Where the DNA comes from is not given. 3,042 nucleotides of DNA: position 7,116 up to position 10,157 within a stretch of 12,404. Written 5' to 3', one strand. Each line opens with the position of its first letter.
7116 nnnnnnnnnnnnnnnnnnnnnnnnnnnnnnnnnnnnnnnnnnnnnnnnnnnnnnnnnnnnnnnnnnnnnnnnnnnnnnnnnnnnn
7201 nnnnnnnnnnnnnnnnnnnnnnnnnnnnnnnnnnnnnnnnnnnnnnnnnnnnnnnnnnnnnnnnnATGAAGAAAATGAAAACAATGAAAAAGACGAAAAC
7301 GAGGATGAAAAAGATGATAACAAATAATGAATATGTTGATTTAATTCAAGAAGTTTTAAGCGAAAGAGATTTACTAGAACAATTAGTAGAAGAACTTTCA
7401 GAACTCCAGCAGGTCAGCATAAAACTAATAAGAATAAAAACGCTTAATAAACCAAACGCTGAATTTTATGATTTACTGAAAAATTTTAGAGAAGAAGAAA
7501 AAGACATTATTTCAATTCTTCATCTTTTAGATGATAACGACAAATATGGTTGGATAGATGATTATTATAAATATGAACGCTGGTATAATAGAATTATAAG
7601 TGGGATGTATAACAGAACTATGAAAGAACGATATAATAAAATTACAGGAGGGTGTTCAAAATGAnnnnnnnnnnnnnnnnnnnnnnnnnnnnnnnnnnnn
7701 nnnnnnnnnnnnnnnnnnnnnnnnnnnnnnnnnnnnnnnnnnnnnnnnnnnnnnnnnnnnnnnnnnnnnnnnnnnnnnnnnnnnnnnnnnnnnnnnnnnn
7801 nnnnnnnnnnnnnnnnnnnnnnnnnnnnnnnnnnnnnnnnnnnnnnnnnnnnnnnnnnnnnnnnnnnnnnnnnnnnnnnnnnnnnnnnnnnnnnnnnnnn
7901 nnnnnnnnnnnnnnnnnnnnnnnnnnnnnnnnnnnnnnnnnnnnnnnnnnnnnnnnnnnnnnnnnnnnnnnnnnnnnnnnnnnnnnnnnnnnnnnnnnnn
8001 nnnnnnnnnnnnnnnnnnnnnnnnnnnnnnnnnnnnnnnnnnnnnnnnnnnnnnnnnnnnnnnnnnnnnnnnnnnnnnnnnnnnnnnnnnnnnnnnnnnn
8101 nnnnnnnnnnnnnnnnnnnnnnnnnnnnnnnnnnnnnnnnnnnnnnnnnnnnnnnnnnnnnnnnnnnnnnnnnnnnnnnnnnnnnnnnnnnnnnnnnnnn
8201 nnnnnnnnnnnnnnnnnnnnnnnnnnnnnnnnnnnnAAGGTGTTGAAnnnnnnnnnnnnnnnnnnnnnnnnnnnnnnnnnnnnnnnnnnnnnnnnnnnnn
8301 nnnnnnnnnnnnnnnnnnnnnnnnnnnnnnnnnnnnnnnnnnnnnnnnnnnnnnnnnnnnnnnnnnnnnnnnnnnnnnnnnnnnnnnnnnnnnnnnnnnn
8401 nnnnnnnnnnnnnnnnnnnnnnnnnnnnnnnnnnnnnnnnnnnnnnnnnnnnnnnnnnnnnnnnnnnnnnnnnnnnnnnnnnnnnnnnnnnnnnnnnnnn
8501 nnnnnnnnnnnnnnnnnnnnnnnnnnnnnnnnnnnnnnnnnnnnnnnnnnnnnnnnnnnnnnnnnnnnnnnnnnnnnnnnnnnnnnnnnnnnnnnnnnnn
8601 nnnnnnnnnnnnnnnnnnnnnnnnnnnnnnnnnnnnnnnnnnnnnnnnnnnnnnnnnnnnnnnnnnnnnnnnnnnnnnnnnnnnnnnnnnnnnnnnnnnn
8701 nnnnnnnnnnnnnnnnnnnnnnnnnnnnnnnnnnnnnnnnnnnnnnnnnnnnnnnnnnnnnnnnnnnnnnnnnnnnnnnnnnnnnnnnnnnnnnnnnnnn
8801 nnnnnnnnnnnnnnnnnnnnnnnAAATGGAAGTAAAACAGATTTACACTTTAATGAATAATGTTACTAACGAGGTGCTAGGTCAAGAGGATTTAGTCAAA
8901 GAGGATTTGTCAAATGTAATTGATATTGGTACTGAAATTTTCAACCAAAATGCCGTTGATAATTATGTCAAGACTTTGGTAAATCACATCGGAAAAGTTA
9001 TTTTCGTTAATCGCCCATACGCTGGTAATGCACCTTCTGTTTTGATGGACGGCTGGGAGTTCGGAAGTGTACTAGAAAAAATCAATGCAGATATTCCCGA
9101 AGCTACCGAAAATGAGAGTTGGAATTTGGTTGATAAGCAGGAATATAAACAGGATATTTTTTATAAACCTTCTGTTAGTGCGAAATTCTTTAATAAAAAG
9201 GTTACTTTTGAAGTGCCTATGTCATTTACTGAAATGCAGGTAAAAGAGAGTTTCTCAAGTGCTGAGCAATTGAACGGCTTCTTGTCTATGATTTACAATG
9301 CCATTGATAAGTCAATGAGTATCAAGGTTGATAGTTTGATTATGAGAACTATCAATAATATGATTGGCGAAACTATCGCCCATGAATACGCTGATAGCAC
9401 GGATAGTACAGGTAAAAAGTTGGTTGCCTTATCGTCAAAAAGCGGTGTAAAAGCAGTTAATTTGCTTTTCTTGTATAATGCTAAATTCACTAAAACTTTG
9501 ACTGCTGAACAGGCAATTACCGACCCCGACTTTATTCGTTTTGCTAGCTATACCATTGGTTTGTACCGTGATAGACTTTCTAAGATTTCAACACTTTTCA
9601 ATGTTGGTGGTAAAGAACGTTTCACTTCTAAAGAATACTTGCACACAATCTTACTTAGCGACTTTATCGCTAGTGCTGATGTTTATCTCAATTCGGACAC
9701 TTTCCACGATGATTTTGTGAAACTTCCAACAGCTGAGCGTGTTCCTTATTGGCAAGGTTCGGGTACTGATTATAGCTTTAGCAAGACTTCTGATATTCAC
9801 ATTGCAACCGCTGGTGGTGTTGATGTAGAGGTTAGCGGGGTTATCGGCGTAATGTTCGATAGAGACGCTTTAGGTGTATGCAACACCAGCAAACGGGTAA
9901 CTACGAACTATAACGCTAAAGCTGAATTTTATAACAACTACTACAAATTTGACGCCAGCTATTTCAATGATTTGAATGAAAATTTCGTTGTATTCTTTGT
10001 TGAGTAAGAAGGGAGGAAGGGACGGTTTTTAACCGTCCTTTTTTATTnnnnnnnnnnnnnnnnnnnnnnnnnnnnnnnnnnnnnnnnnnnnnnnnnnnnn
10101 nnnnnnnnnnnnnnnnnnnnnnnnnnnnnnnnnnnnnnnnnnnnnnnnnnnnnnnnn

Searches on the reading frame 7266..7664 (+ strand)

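Call 7: search_protein_families(library=pfam, proteins=[window:7266-7664:+], max_evalue=0.01)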
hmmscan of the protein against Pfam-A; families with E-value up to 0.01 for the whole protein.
window:7266-7664:+ (132 aa): 0 families

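Call 8: search_protein_families(library=phrogs, proteins=[window:7266-7664:+], max_evalue=0.001)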
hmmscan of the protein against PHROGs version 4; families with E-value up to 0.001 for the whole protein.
window:7266-7664:+ (132 aa): 0 families

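Call 37: search_protein_families(library=phrogs, proteins=[window:7266-7664:+], max_evalue=0.1)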
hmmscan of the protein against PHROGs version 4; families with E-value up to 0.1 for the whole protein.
window:7266-7664:+ (132 aa): 2 families
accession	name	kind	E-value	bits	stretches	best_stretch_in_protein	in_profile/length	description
phrog_15679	-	unknown function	0.0013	20.2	1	7-72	30-95/99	-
phrog_9405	-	unknown function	0.077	14.7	0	8-39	41-72/90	-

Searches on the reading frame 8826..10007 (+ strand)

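Call 7: search_protein_families(library=pfam, proteins=[window:8826-10007:+], max_evalue=0.01)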
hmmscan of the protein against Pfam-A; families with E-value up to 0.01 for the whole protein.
window:8826-10007:+ (393 aa): 1 family
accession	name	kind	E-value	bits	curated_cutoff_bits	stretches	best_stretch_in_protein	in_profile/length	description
PF25622.1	Phi29_MCP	-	3.8e-52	178.1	27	1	10-391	1-323/323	Phi29-like phage major capsid protein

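Call 8: search_protein_families(library=phrogs, proteins=[window:8826-10007:+], max_evalue=0.001)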
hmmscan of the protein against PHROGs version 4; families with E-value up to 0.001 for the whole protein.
window:8826-10007:+ (393 aa): 1 family
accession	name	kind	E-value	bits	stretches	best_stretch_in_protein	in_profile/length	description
phrog_2006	-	head and packaging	5.6e-35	122.1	1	4-392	8-375/385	major head protein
